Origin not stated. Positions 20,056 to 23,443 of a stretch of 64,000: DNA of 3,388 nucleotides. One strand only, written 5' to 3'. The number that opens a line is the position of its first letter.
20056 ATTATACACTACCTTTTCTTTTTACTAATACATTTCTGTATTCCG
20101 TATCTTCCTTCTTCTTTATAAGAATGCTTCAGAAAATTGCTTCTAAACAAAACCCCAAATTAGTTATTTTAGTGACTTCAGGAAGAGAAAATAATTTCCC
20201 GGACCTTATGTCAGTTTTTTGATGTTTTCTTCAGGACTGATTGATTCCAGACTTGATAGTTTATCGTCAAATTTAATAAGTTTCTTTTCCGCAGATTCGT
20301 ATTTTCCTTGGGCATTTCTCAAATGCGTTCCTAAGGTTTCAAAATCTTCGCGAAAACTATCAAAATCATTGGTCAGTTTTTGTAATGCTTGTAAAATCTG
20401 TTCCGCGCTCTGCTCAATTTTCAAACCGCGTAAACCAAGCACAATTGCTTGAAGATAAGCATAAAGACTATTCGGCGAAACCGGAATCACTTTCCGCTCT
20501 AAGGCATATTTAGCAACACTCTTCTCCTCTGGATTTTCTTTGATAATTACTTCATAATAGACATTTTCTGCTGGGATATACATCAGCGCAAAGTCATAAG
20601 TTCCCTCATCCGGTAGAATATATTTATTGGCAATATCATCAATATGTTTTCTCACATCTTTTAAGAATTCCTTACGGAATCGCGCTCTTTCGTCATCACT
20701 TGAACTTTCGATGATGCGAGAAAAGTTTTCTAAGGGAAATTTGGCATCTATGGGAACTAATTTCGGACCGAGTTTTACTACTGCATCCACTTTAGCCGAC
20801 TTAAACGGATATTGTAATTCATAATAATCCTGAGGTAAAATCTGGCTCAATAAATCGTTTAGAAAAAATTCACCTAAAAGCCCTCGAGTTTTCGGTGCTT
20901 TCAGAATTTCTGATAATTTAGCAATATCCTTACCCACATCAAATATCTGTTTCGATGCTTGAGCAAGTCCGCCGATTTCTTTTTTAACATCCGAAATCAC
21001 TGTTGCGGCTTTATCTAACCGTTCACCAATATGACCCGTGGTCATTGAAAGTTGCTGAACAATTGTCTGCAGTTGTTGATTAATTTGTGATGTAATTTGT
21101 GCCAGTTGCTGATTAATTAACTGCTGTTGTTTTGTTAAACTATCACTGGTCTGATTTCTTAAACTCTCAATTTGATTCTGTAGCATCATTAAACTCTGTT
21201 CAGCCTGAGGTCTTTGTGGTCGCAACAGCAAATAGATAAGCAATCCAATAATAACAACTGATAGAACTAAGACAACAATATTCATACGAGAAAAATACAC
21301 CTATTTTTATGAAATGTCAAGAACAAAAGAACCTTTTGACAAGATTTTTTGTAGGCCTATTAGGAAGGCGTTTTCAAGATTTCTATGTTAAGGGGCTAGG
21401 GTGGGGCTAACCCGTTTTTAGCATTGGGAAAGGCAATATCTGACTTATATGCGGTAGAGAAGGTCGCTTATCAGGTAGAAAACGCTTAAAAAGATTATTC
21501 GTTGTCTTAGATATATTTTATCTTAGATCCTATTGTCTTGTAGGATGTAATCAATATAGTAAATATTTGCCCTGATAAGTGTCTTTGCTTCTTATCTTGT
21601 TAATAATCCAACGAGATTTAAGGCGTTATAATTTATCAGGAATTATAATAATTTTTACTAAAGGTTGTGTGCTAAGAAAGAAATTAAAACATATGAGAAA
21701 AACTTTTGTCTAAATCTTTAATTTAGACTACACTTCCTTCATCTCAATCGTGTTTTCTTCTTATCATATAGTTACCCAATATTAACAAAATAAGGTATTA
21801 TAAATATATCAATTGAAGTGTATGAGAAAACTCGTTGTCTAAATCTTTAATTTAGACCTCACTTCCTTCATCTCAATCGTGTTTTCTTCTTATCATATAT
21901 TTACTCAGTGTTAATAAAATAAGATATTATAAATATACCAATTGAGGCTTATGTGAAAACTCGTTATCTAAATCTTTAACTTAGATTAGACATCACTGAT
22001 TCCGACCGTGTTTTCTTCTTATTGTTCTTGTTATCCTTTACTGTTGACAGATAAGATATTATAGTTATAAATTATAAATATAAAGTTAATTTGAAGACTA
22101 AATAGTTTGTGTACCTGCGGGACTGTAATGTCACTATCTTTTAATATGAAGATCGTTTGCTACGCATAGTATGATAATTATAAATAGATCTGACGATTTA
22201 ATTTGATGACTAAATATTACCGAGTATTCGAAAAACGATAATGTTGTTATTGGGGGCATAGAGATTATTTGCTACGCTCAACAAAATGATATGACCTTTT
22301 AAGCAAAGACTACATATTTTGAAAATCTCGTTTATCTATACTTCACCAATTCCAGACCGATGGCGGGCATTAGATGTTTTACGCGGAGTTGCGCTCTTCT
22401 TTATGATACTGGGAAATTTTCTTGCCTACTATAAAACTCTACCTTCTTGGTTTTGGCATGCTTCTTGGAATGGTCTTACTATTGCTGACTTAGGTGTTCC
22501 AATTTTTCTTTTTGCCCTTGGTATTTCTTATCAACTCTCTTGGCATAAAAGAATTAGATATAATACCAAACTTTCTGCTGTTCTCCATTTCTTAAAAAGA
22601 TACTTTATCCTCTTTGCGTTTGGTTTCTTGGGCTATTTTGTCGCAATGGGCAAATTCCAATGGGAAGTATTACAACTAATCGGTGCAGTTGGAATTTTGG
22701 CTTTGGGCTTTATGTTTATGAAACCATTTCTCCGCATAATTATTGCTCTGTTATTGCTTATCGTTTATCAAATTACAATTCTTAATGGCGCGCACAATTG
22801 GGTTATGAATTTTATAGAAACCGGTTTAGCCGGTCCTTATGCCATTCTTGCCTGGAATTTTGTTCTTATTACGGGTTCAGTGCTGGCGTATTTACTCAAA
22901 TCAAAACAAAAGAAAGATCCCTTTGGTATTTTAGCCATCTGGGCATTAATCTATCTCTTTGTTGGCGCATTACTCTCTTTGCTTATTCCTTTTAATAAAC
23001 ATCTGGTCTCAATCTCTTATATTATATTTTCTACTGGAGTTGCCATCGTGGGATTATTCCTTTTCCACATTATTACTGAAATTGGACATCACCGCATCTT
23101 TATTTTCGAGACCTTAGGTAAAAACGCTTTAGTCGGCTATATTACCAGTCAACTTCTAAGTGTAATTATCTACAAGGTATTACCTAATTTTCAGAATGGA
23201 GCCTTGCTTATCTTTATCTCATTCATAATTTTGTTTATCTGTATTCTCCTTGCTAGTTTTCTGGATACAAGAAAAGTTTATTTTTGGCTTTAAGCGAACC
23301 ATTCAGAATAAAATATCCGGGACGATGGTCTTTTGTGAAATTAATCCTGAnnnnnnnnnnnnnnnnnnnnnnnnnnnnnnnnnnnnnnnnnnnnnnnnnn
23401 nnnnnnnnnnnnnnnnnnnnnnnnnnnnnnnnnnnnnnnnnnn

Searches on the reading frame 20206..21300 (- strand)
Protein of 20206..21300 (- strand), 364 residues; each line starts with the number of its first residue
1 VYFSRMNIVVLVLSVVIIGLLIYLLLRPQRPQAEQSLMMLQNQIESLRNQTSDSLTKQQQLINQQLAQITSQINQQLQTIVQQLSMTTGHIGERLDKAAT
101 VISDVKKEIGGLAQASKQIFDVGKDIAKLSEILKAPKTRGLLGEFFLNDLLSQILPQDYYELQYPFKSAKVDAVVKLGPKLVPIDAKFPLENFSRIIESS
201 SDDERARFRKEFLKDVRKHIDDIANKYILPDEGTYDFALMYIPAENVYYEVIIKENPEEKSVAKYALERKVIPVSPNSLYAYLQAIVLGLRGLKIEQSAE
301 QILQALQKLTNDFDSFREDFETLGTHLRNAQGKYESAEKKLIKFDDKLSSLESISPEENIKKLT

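Call 13: search_protein_families(library=pfam, proteins=[window:20206-21300:-])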
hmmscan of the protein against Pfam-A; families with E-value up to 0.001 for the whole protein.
window:20206-21300:- (364 aa): 1 family
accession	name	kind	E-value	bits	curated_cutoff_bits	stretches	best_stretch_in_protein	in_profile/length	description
PF02646.22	RmuC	-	7.3e-59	199.7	26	1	72-342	2-271/291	RmuC family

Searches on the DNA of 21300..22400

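Call 5: search_rna_families(source=window, start=21300, end=22400, threshold=evalue, max_evalue=10, show_alignments=4)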
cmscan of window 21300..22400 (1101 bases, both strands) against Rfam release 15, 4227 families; matches with E-value up to 10: 4.
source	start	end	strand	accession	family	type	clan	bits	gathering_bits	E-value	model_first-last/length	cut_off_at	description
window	22120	22197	+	RF01603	snoR29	Gene; snRNA; snoRNA; CD-box;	-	24.2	50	1.1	1-84/84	no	small nucleolar RNA snoR29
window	21836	21899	-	RF01559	DdR1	Gene; snRNA; snoRNA; CD-box;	-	16.1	70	5.2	1-66/66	no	Dictyostelium snoRNA DdR1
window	21707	21770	-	RF01559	DdR1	Gene; snRNA; snoRNA; CD-box;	-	15.5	70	7.2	1-66/66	no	Dictyostelium snoRNA DdR1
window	22272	22328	-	RF00047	mir-2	Gene; miRNA;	-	15.5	45.5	8.8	1-72/72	no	mir-2 microRNA precursor family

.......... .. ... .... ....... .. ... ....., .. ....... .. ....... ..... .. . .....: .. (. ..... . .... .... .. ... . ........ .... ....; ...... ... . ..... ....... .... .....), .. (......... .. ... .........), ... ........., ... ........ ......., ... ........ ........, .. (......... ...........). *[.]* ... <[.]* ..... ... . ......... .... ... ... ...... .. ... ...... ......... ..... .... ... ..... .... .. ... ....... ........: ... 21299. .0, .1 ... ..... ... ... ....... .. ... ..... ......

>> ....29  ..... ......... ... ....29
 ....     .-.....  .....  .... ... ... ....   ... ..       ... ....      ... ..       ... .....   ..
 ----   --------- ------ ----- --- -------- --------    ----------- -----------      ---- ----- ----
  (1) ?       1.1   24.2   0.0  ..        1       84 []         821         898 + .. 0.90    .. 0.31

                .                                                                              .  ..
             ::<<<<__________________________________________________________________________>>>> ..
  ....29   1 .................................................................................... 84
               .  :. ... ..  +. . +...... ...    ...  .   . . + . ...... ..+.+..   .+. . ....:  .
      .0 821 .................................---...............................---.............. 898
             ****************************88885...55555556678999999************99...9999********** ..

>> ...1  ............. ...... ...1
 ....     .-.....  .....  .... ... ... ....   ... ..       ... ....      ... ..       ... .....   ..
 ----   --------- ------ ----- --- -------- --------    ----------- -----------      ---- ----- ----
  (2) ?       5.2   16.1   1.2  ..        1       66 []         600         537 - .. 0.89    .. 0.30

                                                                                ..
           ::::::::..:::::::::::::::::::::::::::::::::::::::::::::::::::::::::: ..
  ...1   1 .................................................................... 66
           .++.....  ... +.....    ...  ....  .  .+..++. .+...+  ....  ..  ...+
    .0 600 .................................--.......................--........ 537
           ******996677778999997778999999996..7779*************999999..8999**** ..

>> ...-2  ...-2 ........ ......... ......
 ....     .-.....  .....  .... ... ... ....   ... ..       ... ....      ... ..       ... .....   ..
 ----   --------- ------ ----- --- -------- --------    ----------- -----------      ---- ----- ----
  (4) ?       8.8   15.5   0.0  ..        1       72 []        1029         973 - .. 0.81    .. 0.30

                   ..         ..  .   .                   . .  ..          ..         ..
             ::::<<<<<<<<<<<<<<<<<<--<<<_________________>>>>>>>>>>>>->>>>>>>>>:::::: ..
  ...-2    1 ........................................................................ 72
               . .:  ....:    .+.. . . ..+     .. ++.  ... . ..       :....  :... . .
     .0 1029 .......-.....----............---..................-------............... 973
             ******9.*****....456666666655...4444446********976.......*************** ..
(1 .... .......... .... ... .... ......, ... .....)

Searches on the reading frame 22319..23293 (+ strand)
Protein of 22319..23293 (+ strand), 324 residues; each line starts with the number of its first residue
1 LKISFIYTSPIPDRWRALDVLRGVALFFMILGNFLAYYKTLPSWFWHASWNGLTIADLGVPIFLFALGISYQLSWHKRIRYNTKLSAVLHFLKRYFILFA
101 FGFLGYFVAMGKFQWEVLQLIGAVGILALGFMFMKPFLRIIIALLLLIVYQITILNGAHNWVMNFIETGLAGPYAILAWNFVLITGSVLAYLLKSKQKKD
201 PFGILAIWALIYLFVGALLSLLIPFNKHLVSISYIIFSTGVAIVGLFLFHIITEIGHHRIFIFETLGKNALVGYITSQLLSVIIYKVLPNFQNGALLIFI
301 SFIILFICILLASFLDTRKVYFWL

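Call 13: search_protein_families(library=pfam, proteins=[window:22319-23293:+])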
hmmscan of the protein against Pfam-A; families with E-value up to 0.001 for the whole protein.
window:22319-23293:+ (324 aa): 3 families
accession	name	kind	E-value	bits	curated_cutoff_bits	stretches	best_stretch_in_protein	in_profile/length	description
PF01757.29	Acyl_transf_3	-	4.2e-09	36.3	31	1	16-311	2-324/326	Acyltransferase domain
PF16401.11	DUF5009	-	9.6e-09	35.5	25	1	16-103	3-101/260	Domain of unknown function (DUF5009)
PF07786.18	HGSNAT_cat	-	4.5e-08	33.3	22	1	14-199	1-189/222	Heparan-alpha-glucosaminide N-acetyltransferase, catalytic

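Call 18: find_homologous_proteins(query=window:22319-23293:+)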
Query window:22319-23293:+ (324 aa): 21 proteins with E <= 0.001 among 8000 candidates.
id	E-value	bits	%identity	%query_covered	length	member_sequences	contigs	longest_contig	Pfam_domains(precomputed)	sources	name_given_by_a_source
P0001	4.3e-203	692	100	100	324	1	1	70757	PF01757.29,PF07786.19,PF16401.11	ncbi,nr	ncbi:MAG: heparan-alpha-glucosaminide N-acetyltransferase domain-containing protein [candidate divis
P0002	6.5e-141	488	68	99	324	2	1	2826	PF01757.29,PF16401.11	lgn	-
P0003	7.9e-129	448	70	90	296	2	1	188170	PF16401.11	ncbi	-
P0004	8.4e-124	431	65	99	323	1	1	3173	PF01757.29,PF07786.19,PF16401.11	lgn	-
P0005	9.0e-122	425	61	99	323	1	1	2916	PF01757.29,PF07786.19,PF16401.11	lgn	-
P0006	1.4e-119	418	61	99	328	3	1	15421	PF01757.29,PF16401.11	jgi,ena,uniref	uniref:DUF5009 domain-containing protein n=1 Tax=candidate division WOR-3 bacterium TaxID=2052148 Re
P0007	1.6e-117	411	61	99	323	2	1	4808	PF01757.29,PF16401.11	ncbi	-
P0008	5.9e-116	406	61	99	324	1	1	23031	PF01757.29,PF16401.11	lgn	-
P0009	6.8e-116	405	60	99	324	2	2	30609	PF01757.29,PF07786.19,PF16401.11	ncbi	ncbi:MAG: DUF5009 domain-containing protein [candidate division WOR-3 bacterium]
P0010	8.7e-108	379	58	99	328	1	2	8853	PF01757.29,PF16401.11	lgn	-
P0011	2.3e-99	351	58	90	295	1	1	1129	-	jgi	jgi:predicted acyltransferase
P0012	2.4e-87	312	48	99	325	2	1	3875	PF01757.29,PF16401.11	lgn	-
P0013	1.3e-59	220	43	95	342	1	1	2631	PF16401.11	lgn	-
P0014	1.6e-59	220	42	95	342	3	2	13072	PF16401.11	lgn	-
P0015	8.8e-57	211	42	95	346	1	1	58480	PF16401.11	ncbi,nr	ncbi:MAG: DUF5009 domain-containing protein [Candidatus Aminicenantes bacterium]|nr:DUF5009 domain-c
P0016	7.4e-56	208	41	95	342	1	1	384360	PF16401.11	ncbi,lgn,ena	-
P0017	2.9e-51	193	37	95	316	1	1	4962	PF01757.29,PF07786.19,PF16401.11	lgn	-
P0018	1.3e-32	132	31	95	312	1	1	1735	PF07786.19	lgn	-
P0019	3.5e-5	42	25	95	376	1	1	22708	PF01757.29,PF07786.19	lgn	-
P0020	2.0e-4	39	39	26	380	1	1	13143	PF07786.19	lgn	-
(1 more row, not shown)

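Call 20: find_encoding_contigs(protein=P0003, flank=6000, max_places=3)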
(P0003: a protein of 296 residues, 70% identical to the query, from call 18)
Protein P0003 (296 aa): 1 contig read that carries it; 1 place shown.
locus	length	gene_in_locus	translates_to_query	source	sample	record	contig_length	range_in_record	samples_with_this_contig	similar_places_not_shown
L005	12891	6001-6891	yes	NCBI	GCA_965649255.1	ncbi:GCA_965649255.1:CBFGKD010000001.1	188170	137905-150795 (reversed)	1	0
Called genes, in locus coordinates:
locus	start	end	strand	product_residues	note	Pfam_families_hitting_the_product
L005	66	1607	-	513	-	PF13541:ChlI, PF00493:MCM (faint), PF01078:Mg_chelatase, PF00158:Sigma54_activat (weak), PF07724:AAA_2 (faint), PF07728:AAA_5, PF13335:Mg_chelatase_C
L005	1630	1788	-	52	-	-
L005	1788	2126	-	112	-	PF08378:NERD (weak), PF01939:NucS_C (weak), PF02021:UPF0102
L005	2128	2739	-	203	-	PF01351:RNase_HII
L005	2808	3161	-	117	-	PF01245:Ribosomal_L19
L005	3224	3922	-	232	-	PF01746:tRNA_m1G_MT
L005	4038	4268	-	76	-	PF13083:KH_KhpA-B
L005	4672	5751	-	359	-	PF02646:RmuC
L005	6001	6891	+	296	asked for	PF16401:DUF5009 (weak)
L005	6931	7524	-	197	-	PF21176:RecR_HhH, PF02132:RecR_ZnF (weak), PF01751:Toprim, PF13662:Toprim_4, PF21175:RecR_C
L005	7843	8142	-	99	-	PF02575:YbaB_DNA_bd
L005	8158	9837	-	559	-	PF05496:RuvB_N (weak), PF13177:DNA_pol3_delta2, PF13401:AAA_22 (weak), PF00004:AAA, PF22608:DNAX_ATPase_lid, PF12169:DNA_pol3_gamma3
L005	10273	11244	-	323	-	PF13379:NMT1_2 (weak), PF09084:NMT1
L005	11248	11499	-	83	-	-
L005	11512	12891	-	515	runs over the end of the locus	PF12895:ANAPC3 (faint), PF00515:TPR_1 (faint), PF07719:TPR_2 (weak), PF12569:NatA_aux_su (faint), PF13414:TPR_11, PF13428:TPR_14 (weak), PF13432:TPR_16, PF14559:TPR_19 (weak), +14 more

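Call 21: find_encoding_contigs(protein=P0009, flank=6000, max_places=3)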
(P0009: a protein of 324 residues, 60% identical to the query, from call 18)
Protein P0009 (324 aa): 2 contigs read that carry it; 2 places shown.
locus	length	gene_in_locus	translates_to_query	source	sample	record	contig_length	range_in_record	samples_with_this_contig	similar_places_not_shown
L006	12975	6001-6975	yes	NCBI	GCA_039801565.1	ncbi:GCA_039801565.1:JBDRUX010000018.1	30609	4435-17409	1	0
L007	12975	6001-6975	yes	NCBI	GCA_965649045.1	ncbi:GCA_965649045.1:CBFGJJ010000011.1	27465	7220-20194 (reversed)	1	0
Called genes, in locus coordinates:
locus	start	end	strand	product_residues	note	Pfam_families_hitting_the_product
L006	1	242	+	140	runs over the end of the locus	PF01243:PNPOx_N, PF16242:Pyrid_ox_like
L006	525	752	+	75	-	PF18962:Por_Secre_tail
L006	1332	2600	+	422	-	PF02812:ELFV_dehydrog_N, PF00208:ELFV_dehydrog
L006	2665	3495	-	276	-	PF02749:QRPTase_N, PF01729:QRPTase_C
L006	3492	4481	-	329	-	PF01118:Semialdhyde_dh, PF02774:Semialdhyde_dhC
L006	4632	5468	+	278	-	PF11276:DUF3078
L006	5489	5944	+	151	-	PF01741:MscL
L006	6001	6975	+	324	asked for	PF01757:Acyl_transf_3 (faint), PF07786:HGSNAT_cat, PF16401:DUF5009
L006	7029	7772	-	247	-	PF00106:adh_short, PF08659:KR, PF13561:adh_short_C2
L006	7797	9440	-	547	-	PF05547:Peptidase_M6, PF13585:CHU_C (weak)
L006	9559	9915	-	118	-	PF04519:Bactofilin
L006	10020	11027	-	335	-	-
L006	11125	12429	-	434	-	PF02885:Glycos_trans_3N, PF00591:Glycos_transf_3, PF07831:PYNP_C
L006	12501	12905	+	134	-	PF14489:QueF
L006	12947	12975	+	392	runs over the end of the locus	PF18962:Por_Secre_tail (weak)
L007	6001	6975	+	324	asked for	PF01757:Acyl_transf_3 (faint), PF07786:HGSNAT_cat, PF16401:DUF5009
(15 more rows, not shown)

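Call 22: find_encoding_contigs(protein=P0008, flank=6000, max_places=3)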
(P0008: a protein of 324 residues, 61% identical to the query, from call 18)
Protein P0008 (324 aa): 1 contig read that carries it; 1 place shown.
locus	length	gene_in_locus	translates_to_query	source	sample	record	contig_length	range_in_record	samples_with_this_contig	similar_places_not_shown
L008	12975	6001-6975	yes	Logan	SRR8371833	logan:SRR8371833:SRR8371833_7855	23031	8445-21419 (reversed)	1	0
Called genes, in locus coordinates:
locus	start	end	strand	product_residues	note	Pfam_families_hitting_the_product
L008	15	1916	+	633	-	-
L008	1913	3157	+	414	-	PF18990:DUF5723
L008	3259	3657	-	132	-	PF00583:Acetyltransf_1, PF13673:Acetyltransf_10, PF13508:Acetyltransf_7, PF08445:FR47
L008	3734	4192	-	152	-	PF12675:DUF3795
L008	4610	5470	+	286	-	PF11276:DUF3078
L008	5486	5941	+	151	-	PF01741:MscL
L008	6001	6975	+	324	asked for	PF01757:Acyl_transf_3, PF16401:DUF5009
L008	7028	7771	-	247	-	PF00106:adh_short, PF08659:KR, PF01073:3Beta_HSD (weak), PF13561:adh_short_C2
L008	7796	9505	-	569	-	PF05547:Peptidase_M6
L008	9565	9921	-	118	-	PF04519:Bactofilin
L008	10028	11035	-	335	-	-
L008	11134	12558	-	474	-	PF02885:Glycos_trans_3N, PF00591:Glycos_transf_3, PF07831:PYNP_C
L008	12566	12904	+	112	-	PF14489:QueF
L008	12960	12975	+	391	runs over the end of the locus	PF18962:Por_Secre_tail (weak)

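Call 29: find_encoding_contigs(protein=P0002, flank=6000, max_places=3)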
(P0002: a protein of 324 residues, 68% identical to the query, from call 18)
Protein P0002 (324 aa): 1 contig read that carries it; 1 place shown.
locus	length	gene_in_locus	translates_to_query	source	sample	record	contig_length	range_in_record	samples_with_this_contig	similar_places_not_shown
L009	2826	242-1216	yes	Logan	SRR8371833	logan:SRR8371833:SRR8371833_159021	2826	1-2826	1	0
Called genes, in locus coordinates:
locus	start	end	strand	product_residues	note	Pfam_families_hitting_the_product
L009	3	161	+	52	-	?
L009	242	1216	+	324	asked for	PF01757:Acyl_transf_3 (weak), PF16401:DUF5009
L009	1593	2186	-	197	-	PF21176:RecR_HhH, PF02132:RecR_ZnF, PF01751:Toprim, PF13662:Toprim_4, PF21175:RecR_C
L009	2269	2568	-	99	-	PF02575:YbaB_DNA_bd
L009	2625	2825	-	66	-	?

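Call 30: find_encoding_contigs(protein=P0004, flank=6000, max_places=3)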
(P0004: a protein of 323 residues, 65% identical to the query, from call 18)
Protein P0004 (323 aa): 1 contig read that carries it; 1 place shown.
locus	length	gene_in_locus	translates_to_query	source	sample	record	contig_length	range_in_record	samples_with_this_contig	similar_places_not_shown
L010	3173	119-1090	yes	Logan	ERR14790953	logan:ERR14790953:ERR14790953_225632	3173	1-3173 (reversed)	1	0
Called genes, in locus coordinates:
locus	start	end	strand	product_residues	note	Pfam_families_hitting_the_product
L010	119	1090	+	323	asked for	PF01757:Acyl_transf_3, PF07786:HGSNAT_cat, PF16401:DUF5009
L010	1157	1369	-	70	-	PF08281:Sigma70_r4_2, PF04545:Sigma70_r4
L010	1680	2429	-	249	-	PF00106:adh_short, PF08659:KR, PF13561:adh_short_C2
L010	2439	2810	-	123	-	PF04519:Bactofilin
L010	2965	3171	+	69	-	?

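Call 31: find_encoding_contigs(protein=P0006, flank=6000, max_places=3)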
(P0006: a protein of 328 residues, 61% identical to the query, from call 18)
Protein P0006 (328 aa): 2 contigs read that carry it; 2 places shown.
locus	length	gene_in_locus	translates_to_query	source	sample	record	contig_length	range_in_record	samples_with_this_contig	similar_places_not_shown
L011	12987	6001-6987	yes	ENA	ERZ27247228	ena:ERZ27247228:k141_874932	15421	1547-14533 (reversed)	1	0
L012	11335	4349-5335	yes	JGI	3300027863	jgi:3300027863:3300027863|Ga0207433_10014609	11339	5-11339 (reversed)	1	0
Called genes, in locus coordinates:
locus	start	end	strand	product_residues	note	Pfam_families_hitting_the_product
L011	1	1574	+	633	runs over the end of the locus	-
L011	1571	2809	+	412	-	PF18990:DUF5723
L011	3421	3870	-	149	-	PF12675:DUF3795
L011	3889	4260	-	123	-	-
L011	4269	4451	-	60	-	-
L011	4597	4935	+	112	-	PF11276:DUF3078 (weak)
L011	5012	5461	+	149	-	-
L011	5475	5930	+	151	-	PF01741:MscL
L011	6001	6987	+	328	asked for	PF01757:Acyl_transf_3, PF16401:DUF5009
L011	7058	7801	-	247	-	PF00106:adh_short, PF08659:KR, PF01073:3Beta_HSD (weak), PF13561:adh_short_C2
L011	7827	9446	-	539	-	PF05547:Peptidase_M6, PF13585:CHU_C (faint)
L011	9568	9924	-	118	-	PF04519:Bactofilin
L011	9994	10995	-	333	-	-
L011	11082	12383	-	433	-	PF02885:Glycos_trans_3N, PF00591:Glycos_transf_3, PF07831:PYNP_C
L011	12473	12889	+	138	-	PF14489:QueF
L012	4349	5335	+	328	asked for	PF01757:Acyl_transf_3, PF16401:DUF5009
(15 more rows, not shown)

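Call 34: find_related_loci(query=window:22319-23293:+, collection=metagenome_contigs, flank=3000)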
Query window:22319-23293:+ (324 aa) in metagenome_contigs; peptide patterns used: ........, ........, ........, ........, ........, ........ (x = any residue, [..] = any of these).
76 stretches matched a pattern, but none encodes a relative of the query by tblastn (E <= 1e-3).

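Call 36: find_related_loci(query=A1, collection=metagenome_contigs, flank=3000)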
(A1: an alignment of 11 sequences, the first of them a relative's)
Query A1 (324 aa) in metagenome_contigs; peptide patterns used: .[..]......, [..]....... (x = any residue, [..] = any of these).
125 stretches matched a pattern; 9 encode a relative of the query (tblastn E <= 1e-3); 9 distinct loci.
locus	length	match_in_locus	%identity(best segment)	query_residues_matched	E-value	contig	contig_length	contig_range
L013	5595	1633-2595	61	1-321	8e-124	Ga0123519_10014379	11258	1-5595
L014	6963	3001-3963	61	1-321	8e-124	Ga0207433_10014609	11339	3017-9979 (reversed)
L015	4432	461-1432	67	1-324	7e-122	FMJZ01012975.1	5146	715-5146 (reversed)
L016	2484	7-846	60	41-321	4e-98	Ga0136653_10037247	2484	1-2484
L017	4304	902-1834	39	13-324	2e-62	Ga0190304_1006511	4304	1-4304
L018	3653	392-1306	40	14-321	7e-61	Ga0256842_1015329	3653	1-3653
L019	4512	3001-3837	41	13-289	3e-56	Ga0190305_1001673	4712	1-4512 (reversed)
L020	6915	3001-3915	34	13-324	4e-54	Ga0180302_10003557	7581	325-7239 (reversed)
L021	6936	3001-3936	36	13-324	2e-47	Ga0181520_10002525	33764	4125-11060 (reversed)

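Call 53: find_encoding_contigs(protein=P0001, flank=1500, max_places=3)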
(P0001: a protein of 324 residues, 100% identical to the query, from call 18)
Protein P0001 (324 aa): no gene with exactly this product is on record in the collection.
